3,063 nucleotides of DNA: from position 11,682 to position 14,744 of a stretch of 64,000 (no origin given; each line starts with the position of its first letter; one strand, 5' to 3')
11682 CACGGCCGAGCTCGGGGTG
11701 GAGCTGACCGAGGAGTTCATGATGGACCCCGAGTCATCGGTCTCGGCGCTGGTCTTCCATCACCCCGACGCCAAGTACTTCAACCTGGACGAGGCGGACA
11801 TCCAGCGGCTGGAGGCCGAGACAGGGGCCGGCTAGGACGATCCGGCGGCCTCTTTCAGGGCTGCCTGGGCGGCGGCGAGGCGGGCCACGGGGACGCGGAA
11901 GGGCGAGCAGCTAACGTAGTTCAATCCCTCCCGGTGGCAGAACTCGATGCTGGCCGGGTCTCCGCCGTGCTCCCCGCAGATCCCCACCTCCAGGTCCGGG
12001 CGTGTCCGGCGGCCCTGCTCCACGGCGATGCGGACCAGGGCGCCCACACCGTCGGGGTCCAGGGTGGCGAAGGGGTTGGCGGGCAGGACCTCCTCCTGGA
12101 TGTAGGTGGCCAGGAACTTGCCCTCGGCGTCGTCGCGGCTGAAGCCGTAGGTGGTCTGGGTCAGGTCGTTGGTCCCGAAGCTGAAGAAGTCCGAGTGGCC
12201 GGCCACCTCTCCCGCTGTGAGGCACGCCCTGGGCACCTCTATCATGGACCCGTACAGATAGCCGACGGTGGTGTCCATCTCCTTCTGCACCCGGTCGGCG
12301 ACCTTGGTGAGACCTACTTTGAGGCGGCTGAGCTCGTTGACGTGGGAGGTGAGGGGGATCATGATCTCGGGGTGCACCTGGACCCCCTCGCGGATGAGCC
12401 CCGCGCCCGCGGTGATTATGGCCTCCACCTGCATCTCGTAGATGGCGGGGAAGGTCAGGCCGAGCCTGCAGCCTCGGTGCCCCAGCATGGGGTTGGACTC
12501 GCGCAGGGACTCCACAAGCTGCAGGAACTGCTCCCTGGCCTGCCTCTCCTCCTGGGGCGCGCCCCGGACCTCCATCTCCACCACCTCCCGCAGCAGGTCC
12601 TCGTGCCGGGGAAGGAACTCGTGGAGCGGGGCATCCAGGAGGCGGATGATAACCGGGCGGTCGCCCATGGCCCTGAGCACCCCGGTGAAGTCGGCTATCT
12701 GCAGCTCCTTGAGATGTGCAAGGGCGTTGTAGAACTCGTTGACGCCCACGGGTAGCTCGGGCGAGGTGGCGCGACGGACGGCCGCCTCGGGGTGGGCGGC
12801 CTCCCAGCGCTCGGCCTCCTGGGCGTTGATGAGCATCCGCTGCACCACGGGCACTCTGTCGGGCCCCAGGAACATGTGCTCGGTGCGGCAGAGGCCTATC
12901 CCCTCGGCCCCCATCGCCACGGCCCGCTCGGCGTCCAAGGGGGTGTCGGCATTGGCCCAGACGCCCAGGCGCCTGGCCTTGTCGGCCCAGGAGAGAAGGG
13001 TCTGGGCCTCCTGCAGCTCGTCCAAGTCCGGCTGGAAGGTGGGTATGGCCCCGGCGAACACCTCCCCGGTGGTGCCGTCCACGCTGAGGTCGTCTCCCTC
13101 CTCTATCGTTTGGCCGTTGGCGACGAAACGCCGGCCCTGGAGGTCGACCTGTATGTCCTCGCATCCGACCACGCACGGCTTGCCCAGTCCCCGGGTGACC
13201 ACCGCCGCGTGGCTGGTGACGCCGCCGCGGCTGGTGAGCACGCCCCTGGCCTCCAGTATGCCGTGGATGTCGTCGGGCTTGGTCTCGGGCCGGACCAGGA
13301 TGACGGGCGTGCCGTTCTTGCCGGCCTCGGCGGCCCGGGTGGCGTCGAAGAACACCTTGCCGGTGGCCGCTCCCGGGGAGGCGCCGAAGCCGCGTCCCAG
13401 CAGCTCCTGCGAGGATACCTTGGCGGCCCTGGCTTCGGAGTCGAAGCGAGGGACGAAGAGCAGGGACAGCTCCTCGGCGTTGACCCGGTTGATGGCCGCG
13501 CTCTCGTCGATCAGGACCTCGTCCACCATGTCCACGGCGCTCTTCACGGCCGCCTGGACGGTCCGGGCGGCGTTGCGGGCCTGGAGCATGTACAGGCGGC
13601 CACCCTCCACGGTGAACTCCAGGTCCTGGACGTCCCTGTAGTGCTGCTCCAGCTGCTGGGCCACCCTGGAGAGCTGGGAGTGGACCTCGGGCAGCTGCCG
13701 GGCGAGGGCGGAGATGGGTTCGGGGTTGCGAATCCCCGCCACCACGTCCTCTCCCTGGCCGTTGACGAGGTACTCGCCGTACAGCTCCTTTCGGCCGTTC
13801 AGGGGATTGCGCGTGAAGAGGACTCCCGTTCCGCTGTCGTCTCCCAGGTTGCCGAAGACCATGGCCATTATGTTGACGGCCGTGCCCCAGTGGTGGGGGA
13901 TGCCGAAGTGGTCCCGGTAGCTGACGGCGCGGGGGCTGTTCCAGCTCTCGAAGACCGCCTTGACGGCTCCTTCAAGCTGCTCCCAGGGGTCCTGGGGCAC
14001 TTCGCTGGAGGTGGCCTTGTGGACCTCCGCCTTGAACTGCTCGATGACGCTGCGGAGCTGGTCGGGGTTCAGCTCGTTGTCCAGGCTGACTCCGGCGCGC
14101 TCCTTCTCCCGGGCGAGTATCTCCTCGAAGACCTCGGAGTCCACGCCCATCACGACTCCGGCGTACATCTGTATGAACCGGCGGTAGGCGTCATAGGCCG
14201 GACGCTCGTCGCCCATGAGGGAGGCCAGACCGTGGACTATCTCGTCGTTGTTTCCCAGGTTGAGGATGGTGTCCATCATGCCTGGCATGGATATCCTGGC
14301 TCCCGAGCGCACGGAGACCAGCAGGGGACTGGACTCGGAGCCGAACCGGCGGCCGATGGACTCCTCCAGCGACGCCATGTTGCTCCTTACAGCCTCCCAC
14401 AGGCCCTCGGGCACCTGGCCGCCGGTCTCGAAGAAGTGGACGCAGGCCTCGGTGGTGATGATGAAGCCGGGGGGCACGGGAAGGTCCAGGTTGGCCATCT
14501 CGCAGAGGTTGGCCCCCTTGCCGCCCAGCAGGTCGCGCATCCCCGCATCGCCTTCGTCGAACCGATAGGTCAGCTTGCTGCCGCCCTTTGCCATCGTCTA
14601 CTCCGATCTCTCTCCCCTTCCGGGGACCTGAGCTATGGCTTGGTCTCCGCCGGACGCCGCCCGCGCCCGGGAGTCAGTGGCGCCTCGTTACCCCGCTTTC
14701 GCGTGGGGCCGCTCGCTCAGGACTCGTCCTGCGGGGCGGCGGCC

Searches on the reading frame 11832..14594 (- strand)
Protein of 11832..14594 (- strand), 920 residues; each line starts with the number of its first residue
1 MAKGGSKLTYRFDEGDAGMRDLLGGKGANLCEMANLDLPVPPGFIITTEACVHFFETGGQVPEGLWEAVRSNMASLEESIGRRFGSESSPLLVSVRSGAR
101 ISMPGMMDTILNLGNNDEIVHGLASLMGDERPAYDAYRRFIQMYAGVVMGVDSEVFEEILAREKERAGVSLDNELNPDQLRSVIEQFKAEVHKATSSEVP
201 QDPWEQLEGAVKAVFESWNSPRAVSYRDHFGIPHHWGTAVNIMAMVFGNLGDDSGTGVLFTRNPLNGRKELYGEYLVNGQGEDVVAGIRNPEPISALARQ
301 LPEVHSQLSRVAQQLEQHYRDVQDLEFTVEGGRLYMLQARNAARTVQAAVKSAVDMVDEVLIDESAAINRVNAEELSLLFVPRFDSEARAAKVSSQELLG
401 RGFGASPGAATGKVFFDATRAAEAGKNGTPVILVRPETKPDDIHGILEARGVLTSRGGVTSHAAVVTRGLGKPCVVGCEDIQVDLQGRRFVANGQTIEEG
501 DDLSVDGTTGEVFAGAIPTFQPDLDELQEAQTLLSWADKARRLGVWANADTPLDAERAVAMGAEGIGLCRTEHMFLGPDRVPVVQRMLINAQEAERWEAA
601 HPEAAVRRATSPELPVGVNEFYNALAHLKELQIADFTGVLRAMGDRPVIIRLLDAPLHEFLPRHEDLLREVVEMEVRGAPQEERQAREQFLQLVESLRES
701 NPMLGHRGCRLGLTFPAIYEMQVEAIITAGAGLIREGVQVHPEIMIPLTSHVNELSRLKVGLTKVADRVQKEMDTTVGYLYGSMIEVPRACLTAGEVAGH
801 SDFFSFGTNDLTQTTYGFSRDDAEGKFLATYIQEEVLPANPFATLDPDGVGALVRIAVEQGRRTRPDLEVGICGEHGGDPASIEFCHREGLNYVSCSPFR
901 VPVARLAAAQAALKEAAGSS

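Call 61: find_encoding_contigs(protein=window:11832-14594:-, flank=10000, max_places=1)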
Protein window:11832-14594:- (920 aa): 2 contigs read that carry it; 1 place shown.
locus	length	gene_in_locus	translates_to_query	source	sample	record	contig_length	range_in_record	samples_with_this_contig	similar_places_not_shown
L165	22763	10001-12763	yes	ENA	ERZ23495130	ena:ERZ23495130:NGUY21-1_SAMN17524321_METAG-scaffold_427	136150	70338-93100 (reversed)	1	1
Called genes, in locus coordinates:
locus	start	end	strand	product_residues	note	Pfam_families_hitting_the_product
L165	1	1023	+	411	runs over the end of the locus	PF00266:Aminotran_5, PF01053:Cys_Met_Meta_PP (weak)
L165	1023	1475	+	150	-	PF01592:NifU_N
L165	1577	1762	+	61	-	PF07927:HicA_toxin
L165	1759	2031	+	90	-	PF15919:HicB_lk_antitox, PF15970:HicB-like_2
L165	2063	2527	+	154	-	PF01592:NifU_N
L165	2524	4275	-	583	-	PF00496:SBP_bac_5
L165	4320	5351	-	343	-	PF03706:LPG_synthase_TM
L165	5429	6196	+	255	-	PF01026:TatD_DNase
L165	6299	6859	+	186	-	PF05685:Uma2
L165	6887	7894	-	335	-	PF01494:FAD_binding_3 (weak)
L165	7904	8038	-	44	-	PF01946:Thi4 (weak), PF01494:FAD_binding_3, PF07992:Pyr_redox_2 (weak), PF00890:FAD_binding_2 (weak), PF01266:DAO, PF12831:FAD_oxidored (weak), PF13450:NAD_binding_8 (weak)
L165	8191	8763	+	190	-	PF08819:DUF1802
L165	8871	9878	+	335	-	PF00248:Aldo_ket_red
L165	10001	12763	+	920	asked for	PF01326:PPDK_N, PF00391:PEP-utilizers, PF02896:PEP-utilizers_C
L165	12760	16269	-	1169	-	PF02574:S-methyl_trans, PF00809:Pterin_bind, PF02607:B12-binding_2, PF02310:B12-binding, PF02965:Met_synt_B12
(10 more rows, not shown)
